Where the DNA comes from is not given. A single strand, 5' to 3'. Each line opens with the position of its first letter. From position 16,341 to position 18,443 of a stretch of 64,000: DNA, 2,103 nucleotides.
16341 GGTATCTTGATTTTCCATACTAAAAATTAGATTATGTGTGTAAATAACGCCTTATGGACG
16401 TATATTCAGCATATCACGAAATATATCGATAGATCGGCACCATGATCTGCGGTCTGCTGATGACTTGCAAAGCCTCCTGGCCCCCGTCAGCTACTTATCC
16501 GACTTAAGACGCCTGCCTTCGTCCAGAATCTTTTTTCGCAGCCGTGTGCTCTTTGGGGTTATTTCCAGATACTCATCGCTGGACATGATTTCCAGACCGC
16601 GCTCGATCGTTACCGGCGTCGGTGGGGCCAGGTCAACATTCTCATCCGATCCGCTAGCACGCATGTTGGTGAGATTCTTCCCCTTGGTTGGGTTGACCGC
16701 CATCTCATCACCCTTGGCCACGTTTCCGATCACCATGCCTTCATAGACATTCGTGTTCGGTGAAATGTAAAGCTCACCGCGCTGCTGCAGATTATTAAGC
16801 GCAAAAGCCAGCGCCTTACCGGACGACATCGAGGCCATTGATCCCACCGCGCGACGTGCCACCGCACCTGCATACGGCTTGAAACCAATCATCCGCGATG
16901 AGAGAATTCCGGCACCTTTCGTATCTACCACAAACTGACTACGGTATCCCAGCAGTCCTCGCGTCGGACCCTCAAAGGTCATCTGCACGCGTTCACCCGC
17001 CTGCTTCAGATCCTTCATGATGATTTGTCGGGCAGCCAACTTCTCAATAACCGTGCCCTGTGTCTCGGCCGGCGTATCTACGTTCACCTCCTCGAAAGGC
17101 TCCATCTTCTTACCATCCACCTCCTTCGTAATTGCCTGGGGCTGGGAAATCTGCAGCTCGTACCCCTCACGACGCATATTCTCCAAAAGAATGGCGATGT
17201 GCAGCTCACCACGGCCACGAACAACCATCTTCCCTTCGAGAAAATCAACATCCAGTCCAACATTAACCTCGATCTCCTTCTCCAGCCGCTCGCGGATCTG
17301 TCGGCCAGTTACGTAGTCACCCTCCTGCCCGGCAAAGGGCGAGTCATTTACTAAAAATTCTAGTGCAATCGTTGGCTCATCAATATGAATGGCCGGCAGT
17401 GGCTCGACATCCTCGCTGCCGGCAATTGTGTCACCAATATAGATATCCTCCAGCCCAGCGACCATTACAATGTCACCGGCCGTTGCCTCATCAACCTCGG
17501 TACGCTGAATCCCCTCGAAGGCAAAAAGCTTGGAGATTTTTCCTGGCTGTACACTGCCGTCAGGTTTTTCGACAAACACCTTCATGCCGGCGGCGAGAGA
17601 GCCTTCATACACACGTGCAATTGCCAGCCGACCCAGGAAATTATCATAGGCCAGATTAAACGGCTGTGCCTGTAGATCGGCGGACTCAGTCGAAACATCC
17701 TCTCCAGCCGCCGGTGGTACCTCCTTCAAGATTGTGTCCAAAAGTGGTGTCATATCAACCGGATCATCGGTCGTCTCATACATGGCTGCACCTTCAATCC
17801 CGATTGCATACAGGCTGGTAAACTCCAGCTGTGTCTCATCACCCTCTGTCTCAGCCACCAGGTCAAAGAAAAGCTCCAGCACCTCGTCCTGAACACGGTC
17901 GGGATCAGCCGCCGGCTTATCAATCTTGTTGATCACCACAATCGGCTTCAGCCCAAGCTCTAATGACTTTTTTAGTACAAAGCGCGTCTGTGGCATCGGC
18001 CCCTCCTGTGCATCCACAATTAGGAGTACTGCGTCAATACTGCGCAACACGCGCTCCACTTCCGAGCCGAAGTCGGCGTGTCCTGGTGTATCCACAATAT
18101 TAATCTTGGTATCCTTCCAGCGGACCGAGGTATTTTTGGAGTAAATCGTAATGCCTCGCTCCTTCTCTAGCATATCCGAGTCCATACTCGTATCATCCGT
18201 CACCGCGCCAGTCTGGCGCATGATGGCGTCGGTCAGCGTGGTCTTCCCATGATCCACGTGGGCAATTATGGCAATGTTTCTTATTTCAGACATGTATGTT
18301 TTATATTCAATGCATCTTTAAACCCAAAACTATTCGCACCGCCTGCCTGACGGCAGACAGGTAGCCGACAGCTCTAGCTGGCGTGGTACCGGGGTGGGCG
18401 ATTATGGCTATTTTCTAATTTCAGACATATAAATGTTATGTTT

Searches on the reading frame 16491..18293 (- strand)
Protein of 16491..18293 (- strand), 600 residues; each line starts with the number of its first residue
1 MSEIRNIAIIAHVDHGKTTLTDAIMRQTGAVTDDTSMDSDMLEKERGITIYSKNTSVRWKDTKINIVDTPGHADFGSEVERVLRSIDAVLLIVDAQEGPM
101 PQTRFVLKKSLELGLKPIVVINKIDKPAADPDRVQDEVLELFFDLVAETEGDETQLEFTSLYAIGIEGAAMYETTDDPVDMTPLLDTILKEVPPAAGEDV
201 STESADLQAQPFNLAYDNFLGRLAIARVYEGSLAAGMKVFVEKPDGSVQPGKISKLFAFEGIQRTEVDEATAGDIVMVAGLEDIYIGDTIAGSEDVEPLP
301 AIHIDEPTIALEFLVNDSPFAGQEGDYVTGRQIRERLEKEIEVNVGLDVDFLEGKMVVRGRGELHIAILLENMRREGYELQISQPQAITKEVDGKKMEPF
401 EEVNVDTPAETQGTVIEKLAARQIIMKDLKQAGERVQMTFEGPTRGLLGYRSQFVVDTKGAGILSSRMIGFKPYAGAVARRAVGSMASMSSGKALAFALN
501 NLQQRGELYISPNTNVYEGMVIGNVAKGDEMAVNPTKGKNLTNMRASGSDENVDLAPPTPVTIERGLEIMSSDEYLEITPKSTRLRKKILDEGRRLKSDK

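Call 53: search_protein_families(library=pfam, proteins=[window:16491-18293:-], max_evalue=0.0001)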
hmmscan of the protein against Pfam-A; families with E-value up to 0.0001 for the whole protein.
window:16491-18293:- (600 aa): 7 families
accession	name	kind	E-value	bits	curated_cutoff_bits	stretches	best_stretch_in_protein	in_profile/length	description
PF00009.33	GTP_EFTU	-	1.4e-52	178.4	26.5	1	3-193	2-187/188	Elongation factor Tu GTP binding domain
PF21018.2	BipA_C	-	2.3e-39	134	23.8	1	484-592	2-110/110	TypA/BipA C-terminal domain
PF00679.30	EFG_C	-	1e-16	61.1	27.9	1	396-480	2-87/89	Elongation factor G C-terminus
PF03144.31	GTP_EFTU_D2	-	2.6e-15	57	30.3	1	221-291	1-73/73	Elongation factor Tu domain 2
PF22042.2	EF-G_D2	-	8e-13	48.8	27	1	212-290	7-81/84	Elongation factor G domain 2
PF01926.29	MMR_HSR1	-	3.6e-08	33.9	21.9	1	7-123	2-113/113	50S ribosome-binding GTPase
PF02421.24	FeoB_N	-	8.7e-05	22.5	27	0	46-140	31-131/156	Ferrous iron transport protein B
